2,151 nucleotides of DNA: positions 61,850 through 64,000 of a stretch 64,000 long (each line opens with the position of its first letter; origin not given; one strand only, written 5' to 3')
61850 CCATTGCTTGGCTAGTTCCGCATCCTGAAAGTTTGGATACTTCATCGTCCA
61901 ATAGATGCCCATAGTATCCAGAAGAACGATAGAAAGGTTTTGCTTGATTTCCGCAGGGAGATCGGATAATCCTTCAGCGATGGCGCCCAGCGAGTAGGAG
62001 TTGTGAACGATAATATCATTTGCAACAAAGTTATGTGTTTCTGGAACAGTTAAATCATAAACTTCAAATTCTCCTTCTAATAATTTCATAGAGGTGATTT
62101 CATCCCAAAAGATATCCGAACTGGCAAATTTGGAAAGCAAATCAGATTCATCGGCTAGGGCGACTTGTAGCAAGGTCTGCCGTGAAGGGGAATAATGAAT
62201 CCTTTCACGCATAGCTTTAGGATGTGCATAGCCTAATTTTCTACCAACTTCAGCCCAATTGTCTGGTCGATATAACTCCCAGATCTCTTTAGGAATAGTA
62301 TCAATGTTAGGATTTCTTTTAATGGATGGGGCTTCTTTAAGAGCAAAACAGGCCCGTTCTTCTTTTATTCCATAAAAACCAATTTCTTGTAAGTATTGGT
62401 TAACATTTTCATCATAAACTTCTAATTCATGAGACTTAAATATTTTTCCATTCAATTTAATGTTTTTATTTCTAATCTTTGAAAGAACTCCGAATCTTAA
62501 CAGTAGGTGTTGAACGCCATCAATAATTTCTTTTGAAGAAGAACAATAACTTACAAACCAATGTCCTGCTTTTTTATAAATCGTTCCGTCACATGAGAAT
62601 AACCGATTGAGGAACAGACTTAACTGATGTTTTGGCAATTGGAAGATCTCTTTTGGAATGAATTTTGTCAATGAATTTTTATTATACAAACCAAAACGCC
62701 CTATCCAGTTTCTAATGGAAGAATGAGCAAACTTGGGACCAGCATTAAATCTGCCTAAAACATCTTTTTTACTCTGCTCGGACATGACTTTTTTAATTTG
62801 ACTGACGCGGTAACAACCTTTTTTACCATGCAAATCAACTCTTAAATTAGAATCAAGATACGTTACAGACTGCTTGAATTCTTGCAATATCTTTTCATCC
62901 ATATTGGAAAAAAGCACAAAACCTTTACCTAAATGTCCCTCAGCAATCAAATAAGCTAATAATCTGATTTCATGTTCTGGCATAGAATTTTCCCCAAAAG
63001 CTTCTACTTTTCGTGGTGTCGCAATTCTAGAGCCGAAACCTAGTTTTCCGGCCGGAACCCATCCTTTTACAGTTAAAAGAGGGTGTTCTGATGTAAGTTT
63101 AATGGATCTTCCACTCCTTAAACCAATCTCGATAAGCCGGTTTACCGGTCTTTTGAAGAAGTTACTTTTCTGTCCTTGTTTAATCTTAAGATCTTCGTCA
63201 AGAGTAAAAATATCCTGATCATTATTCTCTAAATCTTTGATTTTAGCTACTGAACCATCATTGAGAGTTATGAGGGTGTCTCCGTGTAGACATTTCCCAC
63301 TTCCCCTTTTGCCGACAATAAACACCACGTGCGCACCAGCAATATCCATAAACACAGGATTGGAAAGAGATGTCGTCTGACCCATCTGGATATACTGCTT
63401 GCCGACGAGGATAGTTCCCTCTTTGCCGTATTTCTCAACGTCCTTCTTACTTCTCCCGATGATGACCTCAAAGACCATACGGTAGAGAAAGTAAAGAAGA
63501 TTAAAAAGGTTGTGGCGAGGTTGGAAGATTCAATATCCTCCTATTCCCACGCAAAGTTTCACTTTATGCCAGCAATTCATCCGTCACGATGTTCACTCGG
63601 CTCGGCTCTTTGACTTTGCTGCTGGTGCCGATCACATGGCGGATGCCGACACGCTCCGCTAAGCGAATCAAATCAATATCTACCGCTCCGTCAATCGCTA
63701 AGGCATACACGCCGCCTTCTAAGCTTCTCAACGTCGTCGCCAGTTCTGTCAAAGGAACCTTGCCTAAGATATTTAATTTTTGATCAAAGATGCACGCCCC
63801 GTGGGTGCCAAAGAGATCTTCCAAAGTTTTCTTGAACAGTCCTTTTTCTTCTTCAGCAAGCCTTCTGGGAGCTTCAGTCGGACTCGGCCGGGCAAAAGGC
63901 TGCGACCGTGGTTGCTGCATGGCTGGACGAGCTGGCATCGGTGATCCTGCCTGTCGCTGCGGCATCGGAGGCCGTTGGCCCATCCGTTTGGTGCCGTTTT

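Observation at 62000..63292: Intein with homing endonuclease splits the P-loop of a HerA/DUF87-type ATPase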

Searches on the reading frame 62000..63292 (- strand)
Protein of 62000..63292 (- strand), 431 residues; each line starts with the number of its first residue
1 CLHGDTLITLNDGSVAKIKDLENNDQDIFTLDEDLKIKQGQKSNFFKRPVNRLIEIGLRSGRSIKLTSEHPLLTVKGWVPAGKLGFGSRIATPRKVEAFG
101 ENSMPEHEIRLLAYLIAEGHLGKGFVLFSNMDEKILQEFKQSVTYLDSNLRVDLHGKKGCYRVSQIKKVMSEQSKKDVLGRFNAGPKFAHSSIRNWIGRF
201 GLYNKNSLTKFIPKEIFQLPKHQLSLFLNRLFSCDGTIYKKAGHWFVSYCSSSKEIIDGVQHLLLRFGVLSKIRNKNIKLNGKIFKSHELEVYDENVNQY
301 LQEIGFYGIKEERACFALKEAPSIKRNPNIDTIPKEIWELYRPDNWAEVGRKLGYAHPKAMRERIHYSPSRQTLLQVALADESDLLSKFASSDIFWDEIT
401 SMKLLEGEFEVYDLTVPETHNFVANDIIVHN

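Call 4: search_protein_families(library=pfam, proteins=[window:62000-63292:-], max_evalue=0.1)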
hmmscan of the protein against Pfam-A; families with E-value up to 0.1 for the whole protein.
seq(431 aa): 4 families
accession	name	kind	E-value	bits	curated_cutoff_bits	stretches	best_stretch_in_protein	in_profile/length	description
PF14890.11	Intein_splicing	-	2.5e-25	89.5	35.8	1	8-431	1-155/155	Intein splicing domain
PF14528.11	LAGLIDADG_3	-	2.7e-19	69.7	22.5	1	225-305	4-82/82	LAGLIDADG-like domain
PF14623.11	Vint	-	0.031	14.5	27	1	1-79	2-71/166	Hint-domain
PF01079.26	Hint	-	0.077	13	29.7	0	1-74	13-88/213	Hint module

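Call 5: search_protein_families(library=ncbifam, proteins=[window:62000-63292:-], max_evalue=0.1)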
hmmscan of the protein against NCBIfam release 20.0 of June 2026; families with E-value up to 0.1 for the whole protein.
seq(431 aa): 19 families
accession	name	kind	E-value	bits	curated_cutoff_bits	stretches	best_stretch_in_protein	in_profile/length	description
NF005852.0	PRK07773.1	equivalog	1e-72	245.7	780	1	1-431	398-826/886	replicative DNA helicase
NF003157.0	PRK04132.1-2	equivalog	8.3e-30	103.4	1103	2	23-333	83-366/864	replication factor C small subunit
NF011418.0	PRK14845.1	equivalog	2.6e-24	85.1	756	2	20-284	59-288/1049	translation initiation factor IF-2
NF003159.0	PRK04132.1-4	equivalog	7.3e-24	83.8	999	2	28-311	98-337/852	replication factor C small subunit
NF038098.1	GyrA_w_intein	exception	5.6e-16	57.7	1850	1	1-431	117-537/1232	intein-containing DNA gyrase subunit A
NF007072.0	PRK09519.1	equivalog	5.6e-15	54.7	1024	1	44-276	298-515/790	intein-containing recombinase RecA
NF038162.1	RtcB_rel_intein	exception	4.4e-14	51.4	1150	2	186-431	314-578/961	intein-containing RtcB family protein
NF006207.0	PRK08332.1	equivalog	4.8e-14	50.6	2400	1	53-283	948-1153/1684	vitamin B12-dependent ribonucleotide reductase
TIGR01445.1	intein_Nterm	domain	3.2e-13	50.5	24.5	1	1-74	1-83/83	intein N-terminal splicing region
NF011491.0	PRK14898.1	equivalog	1.9e-12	46.1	783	1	206-431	319-543/860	DNA-directed RNA polymerase subunit A''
NF003158.0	PRK04132.1-3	equivalog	5.6e-11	40.3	1750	2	388-427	515-554/1437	replication factor C small subunit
NF011287.0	PRK14698.1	equivalog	1.1e-09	36.9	1238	1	194-427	455-663/1017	V-type ATP synthase subunit A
TIGR01443.1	intein_Cterm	domain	3.1e-09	36.8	15.6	1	410-431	1-23/24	intein C-terminal splicing region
NF045703.1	rSAM_Tes_intein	exception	1.9e-07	29.3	1700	1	209-301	448-541/1040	tetraether lipid synthase Tes, intein-containing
NF052663.1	RtcB_rel_intein2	exception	2.1e-05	23.6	1050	1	1-77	78-156/626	intein-containing RctB family protein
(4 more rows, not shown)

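Call 11: find_homologous_proteins(query=window:62000-63292:-, max_evalue=0.00001)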
Query seq(431 aa) (431 aa): 785 proteins with E <= 0.00001 among 3904 candidates; the best 120 are listed.
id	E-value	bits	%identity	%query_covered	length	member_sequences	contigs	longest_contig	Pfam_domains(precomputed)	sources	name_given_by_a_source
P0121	5.9e-249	844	86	100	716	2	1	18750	PF14528.12,PF14890.12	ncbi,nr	ncbi:hypothetical protein HZC30_04975 [Candidatus Woesearchaeota archaeon]|nr:hypothetical protein [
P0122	6.3e-209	712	72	100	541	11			PF14623.12,PF14528.12,PF14890.12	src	-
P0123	9.3e-161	554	59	100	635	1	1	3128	PF14528.12,PF14890.12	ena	-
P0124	8.8e-149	514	56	98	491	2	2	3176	PF14528.12,PF01079.26,PF14890.12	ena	-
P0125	2.1e-148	513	65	82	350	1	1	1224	PF14528.12,PF14890.12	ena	-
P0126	2.8e-145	503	54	100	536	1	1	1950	PF14528.12,PF14890.12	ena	-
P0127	1.9e-144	500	56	97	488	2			PF14528.12,PF14890.12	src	-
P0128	1.0e-141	491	54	100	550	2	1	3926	PF14528.12,PF14890.12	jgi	-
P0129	4.0e-140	486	52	100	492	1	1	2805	PF14528.12,PF14890.12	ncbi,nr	ncbi:MAG: LAGLIDADG family homing endonuclease, partial [Nanoarchaeota archaeon]|nr:LAGLIDADG family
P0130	8.8e-138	478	52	100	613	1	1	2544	PF14528.12,PF14890.12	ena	-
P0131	1.6e-137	477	54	100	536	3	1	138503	PF14528.12,PF14890.12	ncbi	-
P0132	2.8e-136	473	52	100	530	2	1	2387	PF14528.12,PF14890.12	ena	-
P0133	3.2e-136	473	54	100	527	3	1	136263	PF14528.12,PF14890.12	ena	-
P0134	4.6e-136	472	54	100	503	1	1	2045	PF14528.12,PF14890.12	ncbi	-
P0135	5.8e-136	472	53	100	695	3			PF14528.12,PF14890.12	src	-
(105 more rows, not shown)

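Call 12: search_solved_structures(query=window:62000-63292:-, max_evalue=0.01, show_alignments=2)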
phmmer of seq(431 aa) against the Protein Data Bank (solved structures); distinct sequences matched with E-value up to 0.01: 22.
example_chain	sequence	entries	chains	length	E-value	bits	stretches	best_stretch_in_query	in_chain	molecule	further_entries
1mi8_A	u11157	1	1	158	2.4e-20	76.2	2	2-107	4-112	DnaB intein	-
6frg_A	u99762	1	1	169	5.2e-19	71.8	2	2-107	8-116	Replicative DNA helicase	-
6frh_A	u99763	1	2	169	5.2e-19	71.8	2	2-107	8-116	Replicative DNA helicase,Replicative DNA helicase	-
4o1r_A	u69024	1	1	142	1.4e-18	70.4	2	386-431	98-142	Replicative DNA helicase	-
6fre_A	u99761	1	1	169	1.3e-17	67.2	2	2-107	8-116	Replicative DNA helicase,Replicative DNA helicase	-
2lqm_A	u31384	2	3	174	4.5e-12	49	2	28-90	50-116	Pho radA intein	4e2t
4e2u_A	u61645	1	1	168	6.9e-12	48.3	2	28-90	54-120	Pho radA intein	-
7qss_A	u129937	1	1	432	3.5e-11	46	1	205-427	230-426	V-type ATP synthase alpha chain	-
7qsu_A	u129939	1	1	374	3.7e-10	42.6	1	204-279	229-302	V-ATPase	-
6rpq_A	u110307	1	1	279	1.3e-09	40.8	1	391-431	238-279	Ubiquitin-like protein SMT3,1108aa long hypothetical cell division control protein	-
2imz_A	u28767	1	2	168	1.6e-07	33.9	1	44-113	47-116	Endonuclease PI-MtuI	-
6rpp_A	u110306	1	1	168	1.9e-06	30.4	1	382-430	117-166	Cell division control protein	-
5o9i_A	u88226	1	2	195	0.00027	23.3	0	24-77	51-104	Transcription initiation factor IIB,Transcription initiation factor IIB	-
4o1s_A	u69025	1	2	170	0.00034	23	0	390-426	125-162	V-type ATP synthase alpha chain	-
3ifj_A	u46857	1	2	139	0.00062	22.1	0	44-97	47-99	Endonuclease PI-MtuI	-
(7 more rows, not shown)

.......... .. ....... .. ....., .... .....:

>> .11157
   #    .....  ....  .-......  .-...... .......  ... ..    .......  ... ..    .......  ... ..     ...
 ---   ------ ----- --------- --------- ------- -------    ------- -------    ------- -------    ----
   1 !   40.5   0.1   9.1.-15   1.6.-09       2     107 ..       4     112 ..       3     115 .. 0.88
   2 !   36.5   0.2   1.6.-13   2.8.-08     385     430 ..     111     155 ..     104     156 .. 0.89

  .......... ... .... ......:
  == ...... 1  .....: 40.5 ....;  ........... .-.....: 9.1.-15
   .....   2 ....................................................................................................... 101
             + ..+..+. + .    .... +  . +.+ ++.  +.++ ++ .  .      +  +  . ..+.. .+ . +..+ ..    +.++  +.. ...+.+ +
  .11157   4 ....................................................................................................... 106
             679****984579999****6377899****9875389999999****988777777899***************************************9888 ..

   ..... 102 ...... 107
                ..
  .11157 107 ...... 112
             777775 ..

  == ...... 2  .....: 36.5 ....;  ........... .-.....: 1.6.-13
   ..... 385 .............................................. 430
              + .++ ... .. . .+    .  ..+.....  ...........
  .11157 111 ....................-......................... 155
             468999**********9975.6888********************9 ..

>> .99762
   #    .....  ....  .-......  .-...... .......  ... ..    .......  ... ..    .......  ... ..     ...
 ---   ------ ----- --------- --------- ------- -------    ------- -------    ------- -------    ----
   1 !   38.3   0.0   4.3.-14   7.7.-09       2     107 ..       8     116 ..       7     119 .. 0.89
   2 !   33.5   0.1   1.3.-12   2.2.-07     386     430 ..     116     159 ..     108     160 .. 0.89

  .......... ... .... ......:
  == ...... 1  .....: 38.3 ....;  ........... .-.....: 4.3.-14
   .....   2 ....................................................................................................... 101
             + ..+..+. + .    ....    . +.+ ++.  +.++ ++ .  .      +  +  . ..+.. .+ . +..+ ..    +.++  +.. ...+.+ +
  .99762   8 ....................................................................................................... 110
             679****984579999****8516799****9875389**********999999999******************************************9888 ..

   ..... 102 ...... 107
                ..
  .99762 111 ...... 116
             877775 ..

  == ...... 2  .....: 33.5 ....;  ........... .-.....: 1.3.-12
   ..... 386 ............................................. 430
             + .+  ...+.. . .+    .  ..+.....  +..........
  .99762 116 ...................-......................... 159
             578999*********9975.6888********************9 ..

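Call 39: predict_structure(alignment_id=A1)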
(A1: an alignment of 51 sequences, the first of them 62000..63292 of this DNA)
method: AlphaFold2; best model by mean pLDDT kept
length: 431 residues; sequences in the alignment: 51
mean_pLDDT: 95.2   pTM: 0.92
mean pLDDT of the five models: 95.2, 94.9, 94.7, 94.7, 94.6
residues with pLDDT >= 90: 395; 70-90: 34; 50-70: 2; < 50: 0
segments of 3 or more residues with pLDDT < 50: none
pLDDT, mean of each block of 10 residues (from residue 1): 97 96 95 97 96 98 98 98 98 96 98 98 94 98 98 95 92 81 82 95 96 98 99 97 96 98 97 95 95 95 98 96 81 94 94 95 93 95 96 97 98 96 98 90
secondary structure, 60 per line:
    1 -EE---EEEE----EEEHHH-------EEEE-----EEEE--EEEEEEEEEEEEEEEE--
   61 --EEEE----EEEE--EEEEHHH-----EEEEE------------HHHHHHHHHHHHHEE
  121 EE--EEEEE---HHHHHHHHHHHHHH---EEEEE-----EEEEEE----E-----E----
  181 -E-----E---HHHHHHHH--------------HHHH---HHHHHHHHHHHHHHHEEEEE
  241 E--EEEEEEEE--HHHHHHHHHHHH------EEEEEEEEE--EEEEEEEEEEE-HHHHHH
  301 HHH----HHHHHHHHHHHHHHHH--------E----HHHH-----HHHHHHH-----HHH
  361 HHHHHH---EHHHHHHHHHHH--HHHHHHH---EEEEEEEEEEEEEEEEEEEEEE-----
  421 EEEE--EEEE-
elements in order: E7-10 E15-17 E28-31 E37-40 E43-58 E63-66 E71-74 E77-80 E89-93 H106-118 E119-122 E125-129 H133-146 E150-154 E160-165 H192-199 H214-217 H221-235 E236-241 E244-251 H254-265 E272-280 E283-293 H295-303 H308-323 H337-340 H346-352 H358-366 H371-381 H384-390 E394-415 E421-424 E427-430

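Call 42: fold_search(model_id=the predicted structure, library=pdb)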
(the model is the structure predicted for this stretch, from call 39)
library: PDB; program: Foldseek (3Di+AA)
matches with E <= 10: 732; with E <= 0.001: 70
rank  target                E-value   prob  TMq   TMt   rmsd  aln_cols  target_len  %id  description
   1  7qss                  5.6e-25  1.00  0.68  0.68   5.5       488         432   18  Crystal structure of homing endonuclease-associated TliVMA intein (C1A) (released 2022-03-30)
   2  7qsu                  2.0e-22  1.00  0.61  0.70   5.2       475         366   20  Crystal structure of homing endonuclease-associated TliVMA intein (C1A, d333-339) (released 2022-03-30)
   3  7qst                  1.4e-18  1.00  0.55  0.64   6.7       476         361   19  Crystal structure of homing endonuclease-associated PhoVMA intein (C1A) (released 2022-03-30)
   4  1dq3                  1.2e-17  1.00  0.62  0.59   6.7       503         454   15  CRYSTAL STRUCTURE OF AN ARCHAEAL INTEIN-ENCODED HOMING ENDONUCLEASE PI-PFUI (released 2000-07-05)
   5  2cw7                  6.8e-16  1.00  0.65  0.53   6.1       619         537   14  Crystal structure of intein homing endonuclease II (released 2006-04-18)
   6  1ef0_A                1.7e-12  1.00  0.51  0.52   7.3       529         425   11  CRYSTAL STRUCTURE OF PI-SCEI MINIPRECURSOR (released 2000-06-07)
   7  1vde_B                8.3e-12  1.00  0.52  0.53   7.9       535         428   11  PI-SCEI, A HOMING ENDONUCLEASE WITH PROTEIN SPLICING ACTIVITY (released 1998-04-08)
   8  1dfa                  1.0e-11  1.00  0.48  0.51  10.4       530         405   12  CRYSTAL STRUCTURE OF PI-SCEI IN C2 SPACE GROUP (released 1999-12-08)
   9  1lwt_A                1.2e-11  1.00  0.49  0.47  12.7       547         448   13  Crystal structure of the intein homing endonuclease PI-SceI bound to its substrate DNA (Ca2+ free) (released 2002-09-27)
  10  1vde_A                1.5e-11  1.00  0.49  0.49   8.9       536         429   12  PI-SCEI, A HOMING ENDONUCLEASE WITH PROTEIN SPLICING ACTIVITY (released 1998-04-08)
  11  1jva_B                1.5e-11  1.00  0.48  0.48  11.1       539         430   11  CRYSTAL STRUCTURE OF THE VMA1-DERIVED ENDONUCLEASE BEARING THE N AND C EXTEIN PROPEPTIDES (released 2002-08-29)
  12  1lws_A                2.7e-11  1.00  0.49  0.50   8.1       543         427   12  Crystal structure of the intein homing endonuclease PI-SceI bound to its recognition sequence (released 2002-09-27)
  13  1jva_A                8.3e-11  1.00  0.48  0.48   7.6       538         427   12  CRYSTAL STRUCTURE OF THE VMA1-DERIVED ENDONUCLEASE BEARING THE N AND C EXTEIN PROPEPTIDES (released 2002-08-29)
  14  1um2_B                1.8e-10  1.00  0.48  0.49  11.5       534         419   12  Crystal Structure of the Vma1-Derived Endonuclease with the Ligated Extein Segment (released 2004-09-22)
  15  1um2_A                2.7e-10  1.00  0.49  0.50  11.1       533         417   11  Crystal Structure of the Vma1-Derived Endonuclease with the Ligated Extein Segment (released 2004-09-22)
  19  4o1r                  2.2e-07  1.00  0.21  0.63   1.5        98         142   31  Crystal structure of NpuDnaB intein (released 2014-03-19)
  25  1mi8                  1.2e-06  1.00  0.21  0.62   1.4        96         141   33  2.0 Angstrom crystal structure of a DnaB intein from Synechocystis sp. PCC 6803 (released 2003-08-19)
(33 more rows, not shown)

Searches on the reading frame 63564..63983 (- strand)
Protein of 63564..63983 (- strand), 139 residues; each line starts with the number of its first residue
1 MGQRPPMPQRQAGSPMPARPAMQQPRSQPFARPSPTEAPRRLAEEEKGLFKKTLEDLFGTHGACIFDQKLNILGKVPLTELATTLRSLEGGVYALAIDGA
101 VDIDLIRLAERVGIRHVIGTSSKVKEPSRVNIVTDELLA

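Call 17: search_protein_families(library=pfam, proteins=[window:63564-63983:-], max_evalue=0.01)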
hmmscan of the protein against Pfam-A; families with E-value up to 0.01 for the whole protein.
window:63564-63983:- (139 aa): 0 families

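Call 28: search_protein_families(library=ncbifam, proteins=[window:63564-63983:-], max_evalue=1)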
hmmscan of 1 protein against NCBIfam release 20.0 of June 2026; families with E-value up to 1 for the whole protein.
window:63564-63983:- (139 aa): 3 families
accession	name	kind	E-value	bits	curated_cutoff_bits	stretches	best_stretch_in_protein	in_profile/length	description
NF003108.1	PRK04031.1-1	equivalog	2.3e-07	30.4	300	1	36-134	319-419/419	DNA primase DnaG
TIGR02597.1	TIGR02597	paralog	0.19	10.6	50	1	63-107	216-263/363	TIGR02597 family protein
NF052243.1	T4PFormProtSgmX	equivalog_domain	0.38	8.9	1800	1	4-57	298-351/1065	type IV pili formation protein SgmX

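Call 29: search_solved_structures(query=window:63564-63983:-, max_evalue=1)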
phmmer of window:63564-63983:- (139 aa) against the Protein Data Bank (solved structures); distinct sequences matched with E-value up to 1: 1.
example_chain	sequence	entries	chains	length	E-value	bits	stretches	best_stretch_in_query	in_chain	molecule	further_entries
6xbb_A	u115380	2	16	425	0.65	13.2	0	23-98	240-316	Monooxigenase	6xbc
